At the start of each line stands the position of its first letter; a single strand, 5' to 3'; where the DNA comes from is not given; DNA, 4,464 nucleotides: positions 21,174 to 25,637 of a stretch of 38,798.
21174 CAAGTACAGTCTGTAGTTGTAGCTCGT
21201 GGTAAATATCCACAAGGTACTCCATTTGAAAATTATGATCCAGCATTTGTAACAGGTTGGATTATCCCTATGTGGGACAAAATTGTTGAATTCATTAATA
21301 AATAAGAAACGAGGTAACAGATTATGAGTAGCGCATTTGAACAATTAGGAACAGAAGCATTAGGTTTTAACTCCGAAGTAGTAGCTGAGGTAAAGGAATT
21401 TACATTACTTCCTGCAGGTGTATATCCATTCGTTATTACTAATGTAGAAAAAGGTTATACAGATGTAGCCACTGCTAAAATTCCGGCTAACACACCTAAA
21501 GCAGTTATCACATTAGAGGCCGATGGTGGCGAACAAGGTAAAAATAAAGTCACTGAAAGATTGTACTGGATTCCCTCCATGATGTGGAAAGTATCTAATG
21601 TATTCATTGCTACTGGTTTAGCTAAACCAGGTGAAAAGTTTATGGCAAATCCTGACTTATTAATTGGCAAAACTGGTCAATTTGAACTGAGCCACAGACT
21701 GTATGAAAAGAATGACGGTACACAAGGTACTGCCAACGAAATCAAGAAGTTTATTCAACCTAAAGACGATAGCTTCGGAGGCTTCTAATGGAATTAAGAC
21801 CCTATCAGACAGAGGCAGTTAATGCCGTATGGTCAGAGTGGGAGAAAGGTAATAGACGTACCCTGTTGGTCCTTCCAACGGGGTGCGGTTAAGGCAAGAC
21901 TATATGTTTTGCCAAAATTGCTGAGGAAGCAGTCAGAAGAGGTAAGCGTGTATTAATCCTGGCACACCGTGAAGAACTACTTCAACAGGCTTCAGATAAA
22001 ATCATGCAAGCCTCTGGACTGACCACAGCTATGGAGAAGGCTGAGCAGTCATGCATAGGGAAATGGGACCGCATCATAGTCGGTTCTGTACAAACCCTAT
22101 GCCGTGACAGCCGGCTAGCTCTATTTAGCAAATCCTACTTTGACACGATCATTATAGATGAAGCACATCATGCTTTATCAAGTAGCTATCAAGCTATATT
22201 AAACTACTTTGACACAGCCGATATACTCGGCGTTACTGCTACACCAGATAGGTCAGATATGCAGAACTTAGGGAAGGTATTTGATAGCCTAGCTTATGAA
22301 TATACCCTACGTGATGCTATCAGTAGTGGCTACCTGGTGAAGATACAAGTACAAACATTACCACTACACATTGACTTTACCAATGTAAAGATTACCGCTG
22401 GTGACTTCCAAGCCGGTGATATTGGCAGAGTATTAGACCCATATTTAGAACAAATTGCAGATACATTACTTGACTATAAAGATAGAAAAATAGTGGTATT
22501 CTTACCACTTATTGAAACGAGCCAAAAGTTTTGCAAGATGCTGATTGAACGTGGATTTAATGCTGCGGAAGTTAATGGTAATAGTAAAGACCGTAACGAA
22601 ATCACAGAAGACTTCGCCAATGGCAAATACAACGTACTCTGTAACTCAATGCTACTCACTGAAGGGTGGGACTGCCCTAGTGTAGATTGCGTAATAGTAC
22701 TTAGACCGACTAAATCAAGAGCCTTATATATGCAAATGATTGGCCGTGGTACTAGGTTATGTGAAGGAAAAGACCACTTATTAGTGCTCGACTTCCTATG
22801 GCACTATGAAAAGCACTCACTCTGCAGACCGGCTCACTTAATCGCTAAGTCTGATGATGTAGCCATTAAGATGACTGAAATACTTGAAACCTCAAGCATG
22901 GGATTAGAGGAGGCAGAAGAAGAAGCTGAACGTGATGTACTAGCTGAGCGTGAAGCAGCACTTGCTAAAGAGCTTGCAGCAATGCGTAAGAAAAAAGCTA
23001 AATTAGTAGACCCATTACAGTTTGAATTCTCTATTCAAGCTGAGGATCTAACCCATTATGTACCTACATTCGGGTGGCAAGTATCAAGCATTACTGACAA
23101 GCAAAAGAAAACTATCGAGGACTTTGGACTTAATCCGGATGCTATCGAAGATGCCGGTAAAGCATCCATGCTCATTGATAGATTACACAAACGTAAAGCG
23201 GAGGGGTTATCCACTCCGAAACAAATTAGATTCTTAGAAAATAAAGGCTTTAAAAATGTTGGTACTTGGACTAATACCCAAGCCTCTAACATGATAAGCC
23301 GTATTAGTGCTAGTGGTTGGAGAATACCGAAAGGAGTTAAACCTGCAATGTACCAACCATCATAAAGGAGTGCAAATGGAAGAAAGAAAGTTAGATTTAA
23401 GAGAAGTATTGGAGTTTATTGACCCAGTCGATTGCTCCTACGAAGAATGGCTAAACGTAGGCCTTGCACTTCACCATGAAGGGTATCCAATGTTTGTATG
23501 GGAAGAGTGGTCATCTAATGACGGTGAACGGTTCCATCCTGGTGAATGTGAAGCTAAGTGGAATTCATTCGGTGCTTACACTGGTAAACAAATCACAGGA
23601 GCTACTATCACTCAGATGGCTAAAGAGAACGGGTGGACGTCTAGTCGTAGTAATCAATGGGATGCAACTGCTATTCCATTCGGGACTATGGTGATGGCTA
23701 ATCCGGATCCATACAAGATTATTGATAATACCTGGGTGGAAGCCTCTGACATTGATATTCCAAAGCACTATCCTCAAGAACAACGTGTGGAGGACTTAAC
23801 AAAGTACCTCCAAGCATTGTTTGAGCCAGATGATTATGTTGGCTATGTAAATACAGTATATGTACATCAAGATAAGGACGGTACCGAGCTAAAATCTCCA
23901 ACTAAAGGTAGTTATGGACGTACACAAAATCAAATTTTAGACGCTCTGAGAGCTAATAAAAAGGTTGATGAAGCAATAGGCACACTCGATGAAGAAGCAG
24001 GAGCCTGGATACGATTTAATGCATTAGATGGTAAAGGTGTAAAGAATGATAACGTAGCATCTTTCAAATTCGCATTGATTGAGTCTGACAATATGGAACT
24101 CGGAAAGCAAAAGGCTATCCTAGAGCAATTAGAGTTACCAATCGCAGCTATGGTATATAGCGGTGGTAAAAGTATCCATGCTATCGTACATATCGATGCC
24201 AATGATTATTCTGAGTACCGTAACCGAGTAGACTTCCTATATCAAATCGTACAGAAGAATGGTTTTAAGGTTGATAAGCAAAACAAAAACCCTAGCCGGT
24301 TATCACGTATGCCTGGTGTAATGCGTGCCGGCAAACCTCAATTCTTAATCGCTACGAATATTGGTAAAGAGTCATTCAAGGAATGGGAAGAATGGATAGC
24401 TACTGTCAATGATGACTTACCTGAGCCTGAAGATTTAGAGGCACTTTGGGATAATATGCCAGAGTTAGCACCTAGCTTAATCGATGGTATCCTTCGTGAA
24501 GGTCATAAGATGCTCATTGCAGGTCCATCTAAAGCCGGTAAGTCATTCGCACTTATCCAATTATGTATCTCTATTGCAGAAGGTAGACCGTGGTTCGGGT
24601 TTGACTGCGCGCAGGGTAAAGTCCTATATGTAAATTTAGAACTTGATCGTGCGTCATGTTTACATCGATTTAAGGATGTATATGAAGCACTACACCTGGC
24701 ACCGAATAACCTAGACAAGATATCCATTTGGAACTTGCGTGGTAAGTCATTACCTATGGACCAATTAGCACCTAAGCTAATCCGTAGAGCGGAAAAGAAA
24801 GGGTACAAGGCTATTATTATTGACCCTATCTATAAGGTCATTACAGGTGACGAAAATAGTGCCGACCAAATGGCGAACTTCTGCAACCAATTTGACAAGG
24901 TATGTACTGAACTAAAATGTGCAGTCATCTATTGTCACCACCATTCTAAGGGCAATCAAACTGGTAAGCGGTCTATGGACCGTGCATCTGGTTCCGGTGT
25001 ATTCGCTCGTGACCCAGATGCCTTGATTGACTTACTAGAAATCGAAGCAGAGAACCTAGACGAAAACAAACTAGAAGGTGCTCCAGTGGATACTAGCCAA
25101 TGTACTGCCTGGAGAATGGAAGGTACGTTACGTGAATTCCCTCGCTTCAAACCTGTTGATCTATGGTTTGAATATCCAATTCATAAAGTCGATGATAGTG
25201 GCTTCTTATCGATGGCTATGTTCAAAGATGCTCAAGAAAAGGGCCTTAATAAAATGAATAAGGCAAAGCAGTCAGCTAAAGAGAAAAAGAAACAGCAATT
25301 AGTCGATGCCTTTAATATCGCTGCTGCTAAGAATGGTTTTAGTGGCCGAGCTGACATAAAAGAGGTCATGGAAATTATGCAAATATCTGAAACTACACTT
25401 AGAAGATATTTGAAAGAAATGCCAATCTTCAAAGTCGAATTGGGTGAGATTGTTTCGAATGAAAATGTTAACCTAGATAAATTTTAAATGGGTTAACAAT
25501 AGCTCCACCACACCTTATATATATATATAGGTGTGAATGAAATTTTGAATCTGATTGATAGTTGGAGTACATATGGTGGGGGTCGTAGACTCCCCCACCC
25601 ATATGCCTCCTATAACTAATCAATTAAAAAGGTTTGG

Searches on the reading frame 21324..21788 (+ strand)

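Call 39: search_protein_families(library=phrogs, proteins=[window:21324-21788:+], max_evalue=0.00001)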
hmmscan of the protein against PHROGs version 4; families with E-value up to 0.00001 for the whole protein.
window:21324-21788:+ (154 aa): 1 family
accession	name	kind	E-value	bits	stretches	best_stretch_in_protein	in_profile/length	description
phrog_2698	-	unknown function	4.2e-34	118.7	1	11-149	9-143/167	-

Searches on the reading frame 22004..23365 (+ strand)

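Call 39: search_protein_families(library=phrogs, proteins=[window:22004-23365:+], max_evalue=0.00001)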
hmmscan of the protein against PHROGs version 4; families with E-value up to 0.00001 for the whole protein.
window:22004-23365:+ (453 aa): 6 families
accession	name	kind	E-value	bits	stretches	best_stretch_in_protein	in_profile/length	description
phrog_16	-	DNA, RNA and nucleotide metabolism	1.6e-76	259.3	1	21-445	350-747/986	DNA helicase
phrog_16694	-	unknown function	5.5e-20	71.9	2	189-288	596-698/1010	-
phrog_9690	-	DNA, RNA and nucleotide metabolism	8.1e-19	68.8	1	43-265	35-269/306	DNA helicase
phrog_3830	-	unknown function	4.5e-10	39.4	0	49-130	401-487/1032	-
phrog_62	-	DNA, RNA and nucleotide metabolism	3.4e-08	32.4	0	147-251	990-1096/1881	DNA helicase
phrog_32711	-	unknown function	6.8e-06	25.3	0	216-257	403-444/956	-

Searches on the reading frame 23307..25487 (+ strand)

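Call 39: search_protein_families(library=phrogs, proteins=[window:23307-25487:+], max_evalue=0.00001)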
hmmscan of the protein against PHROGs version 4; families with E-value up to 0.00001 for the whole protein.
window:23307-25487:+ (726 aa): 10 families
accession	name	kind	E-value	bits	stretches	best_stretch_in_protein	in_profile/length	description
phrog_2597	-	DNA, RNA and nucleotide metabolism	0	1053.7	2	26-588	2-556/747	DNA primase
phrog_906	-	DNA, RNA and nucleotide metabolism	5e-23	82.8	1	380-555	509-682/872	DNA polymerase/primase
phrog_3123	-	unknown function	3.4e-16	59.9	1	365-564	304-524/583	-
phrog_239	-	DNA, RNA and nucleotide metabolism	5.6e-15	56.3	1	390-574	350-551/801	DNA primase/helicase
phrog_2850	-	unknown function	3e-13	50.5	1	402-555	161-316/465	-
phrog_6012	-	DNA, RNA and nucleotide metabolism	1.7e-12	48.4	1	393-564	142-314/447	DNA helicase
phrog_1284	-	unknown function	5.6e-11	43.4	1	391-537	27-169/306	-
phrog_19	-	DNA, RNA and nucleotide metabolism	1.4e-09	38.3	1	394-574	348-535/621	DnaB-like replicative helicase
phrog_29234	-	unknown function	4.1e-08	32.7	1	33-120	245-331/887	-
phrog_25693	-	unknown function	5.5e-06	26.3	0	391-564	42-226/405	-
